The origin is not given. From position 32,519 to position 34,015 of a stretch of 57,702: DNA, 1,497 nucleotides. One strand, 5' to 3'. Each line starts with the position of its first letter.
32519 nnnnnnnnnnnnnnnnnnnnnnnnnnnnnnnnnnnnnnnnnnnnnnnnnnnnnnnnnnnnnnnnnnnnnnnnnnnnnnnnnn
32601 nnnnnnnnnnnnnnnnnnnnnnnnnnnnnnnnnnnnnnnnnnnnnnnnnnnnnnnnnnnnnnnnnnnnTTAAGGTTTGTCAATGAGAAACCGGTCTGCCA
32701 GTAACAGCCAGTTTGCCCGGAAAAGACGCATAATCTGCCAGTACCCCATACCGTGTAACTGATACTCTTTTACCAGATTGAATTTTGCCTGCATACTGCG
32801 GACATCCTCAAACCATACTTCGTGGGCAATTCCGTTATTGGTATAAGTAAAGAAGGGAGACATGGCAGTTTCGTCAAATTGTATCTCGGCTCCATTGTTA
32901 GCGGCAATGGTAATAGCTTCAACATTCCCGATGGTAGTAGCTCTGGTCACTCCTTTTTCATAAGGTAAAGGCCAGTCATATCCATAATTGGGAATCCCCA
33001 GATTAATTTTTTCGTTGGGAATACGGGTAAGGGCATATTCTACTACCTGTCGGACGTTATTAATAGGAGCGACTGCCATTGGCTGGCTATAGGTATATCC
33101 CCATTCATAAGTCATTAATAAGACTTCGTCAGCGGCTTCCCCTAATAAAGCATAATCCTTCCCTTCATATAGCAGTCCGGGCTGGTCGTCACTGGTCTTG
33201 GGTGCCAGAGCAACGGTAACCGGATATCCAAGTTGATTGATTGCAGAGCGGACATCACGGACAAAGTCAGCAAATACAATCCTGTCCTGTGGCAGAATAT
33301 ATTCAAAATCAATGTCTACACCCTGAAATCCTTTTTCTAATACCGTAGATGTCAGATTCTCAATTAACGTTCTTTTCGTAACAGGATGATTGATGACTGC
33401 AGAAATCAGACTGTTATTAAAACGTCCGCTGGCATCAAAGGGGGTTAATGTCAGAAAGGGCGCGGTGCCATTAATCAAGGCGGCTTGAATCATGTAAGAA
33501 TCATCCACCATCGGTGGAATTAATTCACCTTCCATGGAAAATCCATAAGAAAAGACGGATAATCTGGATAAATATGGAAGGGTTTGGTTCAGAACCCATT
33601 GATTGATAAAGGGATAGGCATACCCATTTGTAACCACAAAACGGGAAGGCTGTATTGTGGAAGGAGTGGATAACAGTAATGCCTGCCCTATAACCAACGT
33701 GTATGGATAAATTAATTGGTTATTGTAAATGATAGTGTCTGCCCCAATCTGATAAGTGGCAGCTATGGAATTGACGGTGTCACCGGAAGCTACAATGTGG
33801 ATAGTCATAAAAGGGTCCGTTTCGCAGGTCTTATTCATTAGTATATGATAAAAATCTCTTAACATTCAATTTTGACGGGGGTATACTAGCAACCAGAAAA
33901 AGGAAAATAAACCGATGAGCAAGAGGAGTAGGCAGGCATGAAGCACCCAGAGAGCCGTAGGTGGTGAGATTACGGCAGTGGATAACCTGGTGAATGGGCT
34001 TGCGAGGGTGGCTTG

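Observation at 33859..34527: Intact tryptophan T-box riboswitch orphaned by loss of the trp operon; it now leads only into a 33-codon trpD relic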

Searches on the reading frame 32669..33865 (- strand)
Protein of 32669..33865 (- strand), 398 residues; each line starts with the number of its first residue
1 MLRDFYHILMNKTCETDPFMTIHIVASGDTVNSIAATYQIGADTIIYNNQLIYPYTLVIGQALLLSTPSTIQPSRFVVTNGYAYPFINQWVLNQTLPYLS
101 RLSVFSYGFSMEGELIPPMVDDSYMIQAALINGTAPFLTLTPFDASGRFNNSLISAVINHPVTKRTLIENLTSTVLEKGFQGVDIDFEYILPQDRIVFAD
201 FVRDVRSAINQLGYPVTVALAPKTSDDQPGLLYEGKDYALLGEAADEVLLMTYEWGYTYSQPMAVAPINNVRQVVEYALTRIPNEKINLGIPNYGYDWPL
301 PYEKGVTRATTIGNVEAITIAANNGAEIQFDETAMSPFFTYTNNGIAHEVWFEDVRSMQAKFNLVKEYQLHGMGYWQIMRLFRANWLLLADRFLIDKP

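Call 7: search_protein_families(library=pfam, proteins=[window:32669-33865:-], max_evalue=1)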
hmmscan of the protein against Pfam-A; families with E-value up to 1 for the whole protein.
window:32669-33865:- (398 aa): 3 families
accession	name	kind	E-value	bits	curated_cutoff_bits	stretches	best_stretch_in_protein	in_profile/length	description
PF00704.34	Glyco_hydro_18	-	1.7e-27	97.4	29.6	1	155-378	81-314/317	Glycosyl hydrolases family 18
PF01476.26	LysM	-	1.3e-05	25.5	20.9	1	23-65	1-42/43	LysM domain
PF23473.1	LysM3_LYK4_5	-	0.0056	17.2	29.3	1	24-57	6-43/48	LYK4/5 LysM3 domain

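Call 10: find_encoding_contigs(protein=window:32669-33865:-, flank=6000, max_places=10)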
Protein window:32669-33865:- (398 aa): no gene with exactly this product is on record in the collection.

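Call 12: find_encoding_contigs(protein=window:32669-33808:-, flank=6000, max_places=10)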
Protein window:32669-33808:- (379 aa): no gene with exactly this product is on record in the collection.

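Call 27: find_homologous_proteins(query=window:32669-33808:-, max_evalue=1e-30)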
Query window:32669-33808:- (379 aa): 8000 proteins with E <= 1e-30 among 8000 candidates; the best 120 are listed.
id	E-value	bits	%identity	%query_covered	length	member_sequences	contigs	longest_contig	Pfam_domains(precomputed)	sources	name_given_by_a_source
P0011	6.2e-253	856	100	100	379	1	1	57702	PF01476.27,PF00704.35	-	-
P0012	1.2e-251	852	99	100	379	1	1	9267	PF01476.27,PF00704.35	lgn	-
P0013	3.9e-251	850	99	100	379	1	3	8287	PF01476.27,PF00704.35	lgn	-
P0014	6.1e-251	850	99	100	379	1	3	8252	PF01476.27,PF00704.35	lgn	-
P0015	5.8e-250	847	99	100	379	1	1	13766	PF01476.27,PF00704.35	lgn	-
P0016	1.7e-249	845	99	100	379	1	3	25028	PF01476.27,PF00704.35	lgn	-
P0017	1.6e-248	842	98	100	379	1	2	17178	PF01476.27,PF00704.35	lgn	-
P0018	7.0e-248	840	98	100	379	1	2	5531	PF01476.27,PF00704.35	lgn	-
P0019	8.5e-248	839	98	100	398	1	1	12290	PF01476.27,PF00704.35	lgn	-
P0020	3.5e-226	768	89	100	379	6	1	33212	PF01476.27,PF00704.35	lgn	-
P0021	4.7e-226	768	89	100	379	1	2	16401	PF01476.27,PF00704.35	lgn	-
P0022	6.4e-226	767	89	100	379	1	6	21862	PF01476.27,PF00704.35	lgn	-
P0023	1.7e-225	766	89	100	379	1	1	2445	PF01476.27,PF00704.35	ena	-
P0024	4.4e-225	765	89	100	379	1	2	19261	PF01476.27,PF00704.35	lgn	-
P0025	7.1e-225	764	89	100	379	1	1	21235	PF01476.27,PF00704.35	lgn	-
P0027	1.3e-224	763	89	100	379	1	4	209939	PF01476.27,PF00704.35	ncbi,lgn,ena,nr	ncbi:MAG: LysM peptidoglycan-binding domain-containing protein [Lachnospiraceae bacterium]|nr:LysM p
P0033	1.2e-214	730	85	99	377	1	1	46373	PF01476.27,PF00704.35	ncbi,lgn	-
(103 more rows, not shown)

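Call 29: find_encoding_contigs(protein=P0016, flank=10000, max_places=6)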
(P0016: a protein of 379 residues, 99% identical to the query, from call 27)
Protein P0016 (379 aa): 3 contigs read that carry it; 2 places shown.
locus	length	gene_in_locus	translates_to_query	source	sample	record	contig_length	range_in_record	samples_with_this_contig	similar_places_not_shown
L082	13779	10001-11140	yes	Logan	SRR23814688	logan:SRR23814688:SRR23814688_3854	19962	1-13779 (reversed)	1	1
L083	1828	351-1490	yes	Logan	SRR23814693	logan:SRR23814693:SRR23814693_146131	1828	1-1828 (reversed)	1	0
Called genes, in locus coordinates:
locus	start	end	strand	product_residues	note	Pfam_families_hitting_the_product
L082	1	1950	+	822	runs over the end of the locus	PF10131:PTPS_related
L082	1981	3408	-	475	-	PF01554:MatE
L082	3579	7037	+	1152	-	PF01473:Choline_bind_1, PF19127:Choline_bind_3, PF01473:Choline_bind_1 (weak), PF19085:Choline_bind_2 (weak), PF01473:Choline_bind_1 (weak), PF19127:Choline_bind_3, PF01473:Choline_bind_1 (weak), PF19127:Choline_bind_3, +2 more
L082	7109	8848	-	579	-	PF01381:HTH_3 (faint)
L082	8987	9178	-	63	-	-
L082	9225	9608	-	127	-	PF02885:Glycos_trans_3N, PF00591:Glycos_transf_3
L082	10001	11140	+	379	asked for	PF01476:LysM (weak), PF00704:Glyco_hydro_18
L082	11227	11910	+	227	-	PF00702:Hydrolase, PF13419:HAD_2, PF13242:Hydrolase_like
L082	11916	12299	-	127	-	PF13630:SdpI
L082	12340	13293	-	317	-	PF00248:Aldo_ket_red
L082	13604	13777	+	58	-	?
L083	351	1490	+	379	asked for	PF01476:LysM (weak), PF00704:Glyco_hydro_18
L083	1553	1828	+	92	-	?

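Call 30: find_encoding_contigs(protein=P0027, flank=10000, max_places=6)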
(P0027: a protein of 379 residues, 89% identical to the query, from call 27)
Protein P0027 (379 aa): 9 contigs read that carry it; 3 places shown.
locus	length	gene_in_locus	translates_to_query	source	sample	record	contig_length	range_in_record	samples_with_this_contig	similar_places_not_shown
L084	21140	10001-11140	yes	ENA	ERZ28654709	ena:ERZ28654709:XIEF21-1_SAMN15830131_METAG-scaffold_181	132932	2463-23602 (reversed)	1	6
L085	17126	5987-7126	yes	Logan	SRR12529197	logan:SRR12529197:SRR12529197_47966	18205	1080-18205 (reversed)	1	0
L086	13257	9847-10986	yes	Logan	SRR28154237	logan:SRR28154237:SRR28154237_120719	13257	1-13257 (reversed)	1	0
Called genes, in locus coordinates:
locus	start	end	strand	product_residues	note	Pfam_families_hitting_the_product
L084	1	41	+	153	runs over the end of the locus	PF00885:DMRL_synthase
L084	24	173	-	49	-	-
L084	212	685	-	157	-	PF01741:MscL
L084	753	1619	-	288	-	PF00892:EamA, PF05653:Mg_trans_NIPA (faint), PF00892:EamA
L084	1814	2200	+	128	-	PF01242:PTPS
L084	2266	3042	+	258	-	-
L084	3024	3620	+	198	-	PF09721:Exosortase_EpsH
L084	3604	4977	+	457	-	PF00535:Glycos_transf_2, PF13641:Glyco_tranf_2_3, PF01644:Chitin_synth_1 (weak), PF13632:Glyco_trans_2_3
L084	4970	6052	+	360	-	PF01242:PTPS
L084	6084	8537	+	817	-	PF10131:PTPS_related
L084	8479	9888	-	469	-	PF01554:MatE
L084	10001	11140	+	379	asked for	PF01476:LysM (weak), PF00704:Glyco_hydro_18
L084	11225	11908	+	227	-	PF00702:Hydrolase, PF13419:HAD_2, PF13242:Hydrolase_like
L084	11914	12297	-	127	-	PF13630:SdpI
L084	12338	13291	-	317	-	PF00248:Aldo_ket_red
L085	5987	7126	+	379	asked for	PF01476:LysM (weak), PF00704:Glyco_hydro_18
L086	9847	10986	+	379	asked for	PF01476:LysM (weak), PF00704:Glyco_hydro_18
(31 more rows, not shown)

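Call 33: find_encoding_contigs(protein=P0033, flank=10000, max_places=4)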
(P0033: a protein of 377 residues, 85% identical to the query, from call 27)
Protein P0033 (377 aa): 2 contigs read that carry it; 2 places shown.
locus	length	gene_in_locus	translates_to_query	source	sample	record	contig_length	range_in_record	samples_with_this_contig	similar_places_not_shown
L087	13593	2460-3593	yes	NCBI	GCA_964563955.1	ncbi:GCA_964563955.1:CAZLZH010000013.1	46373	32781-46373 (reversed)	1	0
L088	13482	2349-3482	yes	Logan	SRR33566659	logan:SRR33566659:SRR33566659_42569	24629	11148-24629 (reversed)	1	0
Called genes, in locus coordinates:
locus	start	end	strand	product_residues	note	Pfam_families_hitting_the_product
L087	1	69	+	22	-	?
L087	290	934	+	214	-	-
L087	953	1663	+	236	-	PF19498:DUF6033 (weak)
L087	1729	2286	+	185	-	PF01613:Flavin_Reduct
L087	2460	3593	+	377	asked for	PF01476:LysM, PF00704:Glyco_hydro_18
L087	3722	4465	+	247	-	PF00106:adh_short, PF08659:KR, PF23441:SDR, PF13561:adh_short_C2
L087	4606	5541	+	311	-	PF00892:EamA, PF03151:TPT (weak)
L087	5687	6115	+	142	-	-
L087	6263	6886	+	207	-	PF01255:Prenyltransf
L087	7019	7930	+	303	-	PF02558:ApbA, PF08546:ApbA_C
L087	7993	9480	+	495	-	PF04055:Radical_SAM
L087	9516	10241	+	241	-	PF13566:DUF4130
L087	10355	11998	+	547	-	PF00990:GGDEF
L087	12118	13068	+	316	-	-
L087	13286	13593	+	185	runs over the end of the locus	PF00300:His_Phos_1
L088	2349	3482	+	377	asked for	PF01476:LysM, PF00704:Glyco_hydro_18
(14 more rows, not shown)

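Call 34: find_encoding_contigs(protein=P0017, flank=10000, max_places=6)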
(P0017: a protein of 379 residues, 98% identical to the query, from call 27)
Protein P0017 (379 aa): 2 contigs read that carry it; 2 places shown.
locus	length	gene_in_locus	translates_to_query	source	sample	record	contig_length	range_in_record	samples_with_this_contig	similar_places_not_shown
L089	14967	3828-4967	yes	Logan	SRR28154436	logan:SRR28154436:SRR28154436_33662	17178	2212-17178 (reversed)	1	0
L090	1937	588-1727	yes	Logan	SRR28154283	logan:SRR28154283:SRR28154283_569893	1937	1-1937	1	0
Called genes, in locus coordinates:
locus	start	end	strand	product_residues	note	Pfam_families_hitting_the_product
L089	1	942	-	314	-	?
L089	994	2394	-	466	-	PF00218:IGPS, PF00697:PRAI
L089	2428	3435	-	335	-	PF02885:Glycos_trans_3N, PF00591:Glycos_transf_3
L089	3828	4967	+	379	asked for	PF01476:LysM (weak), PF00704:Glyco_hydro_18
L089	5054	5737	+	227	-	PF00702:Hydrolase, PF13419:HAD_2, PF13242:Hydrolase_like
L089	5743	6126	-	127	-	PF13630:SdpI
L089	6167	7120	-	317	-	PF00248:Aldo_ket_red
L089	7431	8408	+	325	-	PF00682:HMGL-like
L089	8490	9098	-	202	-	PF02915:Rubrerythrin, PF21349:RUBY_RBDX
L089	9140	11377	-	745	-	PF01855:POR_N, PF17147:PFOR_II, PF02775:TPP_enzyme_C (weak)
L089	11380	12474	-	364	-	PF01558:POR, PF12797:Fer4_2 (faint), PF13237:Fer4_10, PF12838:Fer4_7, PF13183:Fer4_8 (weak), PF13187:Fer4_9 (weak), PF14697:Fer4_21, PF00037:Fer4 (weak), +2 more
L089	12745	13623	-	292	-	-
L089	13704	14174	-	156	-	-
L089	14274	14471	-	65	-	PF04542:Sigma70_r2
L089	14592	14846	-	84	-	-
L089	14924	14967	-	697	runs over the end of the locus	PF02743:dCache_1, PF22673:MCP-like_PDC_1, PF00015:MCPsignal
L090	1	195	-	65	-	?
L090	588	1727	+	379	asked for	PF01476:LysM (weak), PF00704:Glyco_hydro_18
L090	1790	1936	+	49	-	?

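Call 39: find_encoding_contigs(protein=P0015, flank=10000, max_places=6)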
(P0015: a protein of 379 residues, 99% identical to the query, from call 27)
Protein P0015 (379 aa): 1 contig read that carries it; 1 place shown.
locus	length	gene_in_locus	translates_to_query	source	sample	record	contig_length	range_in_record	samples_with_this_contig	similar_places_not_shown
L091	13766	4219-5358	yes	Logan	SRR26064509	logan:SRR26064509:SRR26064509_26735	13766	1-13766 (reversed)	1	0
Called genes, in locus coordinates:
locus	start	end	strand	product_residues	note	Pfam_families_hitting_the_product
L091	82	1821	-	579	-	PF01381:HTH_3 (faint)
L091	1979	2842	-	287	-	PF23750:RsgI_M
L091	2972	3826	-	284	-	PF02885:Glycos_trans_3N, PF00591:Glycos_transf_3, PF00290:Trp_syntA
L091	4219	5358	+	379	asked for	PF01476:LysM (weak), PF00704:Glyco_hydro_18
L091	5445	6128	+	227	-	PF00702:Hydrolase, PF13419:HAD_2, PF13242:Hydrolase_like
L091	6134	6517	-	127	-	PF13630:SdpI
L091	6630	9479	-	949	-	PF02156:Glyco_hydro_26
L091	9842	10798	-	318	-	PF00248:Aldo_ket_red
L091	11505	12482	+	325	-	PF00682:HMGL-like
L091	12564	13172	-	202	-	PF02915:Rubrerythrin, PF21349:RUBY_RBDX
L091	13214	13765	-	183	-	?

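Call 42: find_encoding_contigs(protein=P0019, flank=10000, max_places=6)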
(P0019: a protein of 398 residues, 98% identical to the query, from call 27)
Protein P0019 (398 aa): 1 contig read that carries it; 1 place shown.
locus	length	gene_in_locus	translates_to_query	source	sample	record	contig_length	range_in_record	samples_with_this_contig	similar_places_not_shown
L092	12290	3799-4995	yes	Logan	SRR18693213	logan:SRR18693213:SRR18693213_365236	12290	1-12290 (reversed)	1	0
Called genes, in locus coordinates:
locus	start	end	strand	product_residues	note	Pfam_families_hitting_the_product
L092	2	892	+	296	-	?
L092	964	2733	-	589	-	PF01381:HTH_3 (faint)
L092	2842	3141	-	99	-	-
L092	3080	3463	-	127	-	PF02885:Glycos_trans_3N, PF00591:Glycos_transf_3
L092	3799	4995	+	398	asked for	PF01476:LysM (weak), PF00704:Glyco_hydro_18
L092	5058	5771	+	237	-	PF00702:Hydrolase, PF13419:HAD_2, PF13242:Hydrolase_like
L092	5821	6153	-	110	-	PF13630:SdpI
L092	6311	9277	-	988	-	PF02156:Glyco_hydro_26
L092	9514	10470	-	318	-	PF00248:Aldo_ket_red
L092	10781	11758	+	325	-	PF00682:HMGL-like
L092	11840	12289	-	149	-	?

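Call 43: find_encoding_contigs(protein=P0013, flank=10000, max_places=6)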
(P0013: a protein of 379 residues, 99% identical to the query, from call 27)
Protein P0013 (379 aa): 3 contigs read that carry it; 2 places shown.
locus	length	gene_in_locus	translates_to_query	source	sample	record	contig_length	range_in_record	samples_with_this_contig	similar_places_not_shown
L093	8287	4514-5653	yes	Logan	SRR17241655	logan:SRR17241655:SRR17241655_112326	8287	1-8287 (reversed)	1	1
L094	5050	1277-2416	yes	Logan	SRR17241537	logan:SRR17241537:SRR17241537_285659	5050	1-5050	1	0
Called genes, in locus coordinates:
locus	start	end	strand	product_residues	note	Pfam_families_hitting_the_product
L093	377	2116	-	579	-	PF01381:HTH_3 (faint)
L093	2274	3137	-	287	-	PF23750:RsgI_M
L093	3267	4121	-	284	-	PF02885:Glycos_trans_3N, PF00591:Glycos_transf_3, PF00290:Trp_syntA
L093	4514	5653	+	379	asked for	PF01476:LysM (weak), PF00704:Glyco_hydro_18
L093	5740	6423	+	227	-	PF00702:Hydrolase, PF13419:HAD_2, PF13242:Hydrolase_like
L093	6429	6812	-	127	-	PF13630:SdpI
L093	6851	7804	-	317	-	PF00248:Aldo_ket_red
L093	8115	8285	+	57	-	?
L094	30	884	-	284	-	PF02885:Glycos_trans_3N, PF00591:Glycos_transf_3, PF00290:Trp_syntA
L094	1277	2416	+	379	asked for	PF01476:LysM (weak), PF00704:Glyco_hydro_18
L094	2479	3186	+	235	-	PF00702:Hydrolase, PF13419:HAD_2, PF13242:Hydrolase_like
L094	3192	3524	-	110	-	PF13630:SdpI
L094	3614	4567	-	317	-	PF00248:Aldo_ket_red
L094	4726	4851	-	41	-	-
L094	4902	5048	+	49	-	?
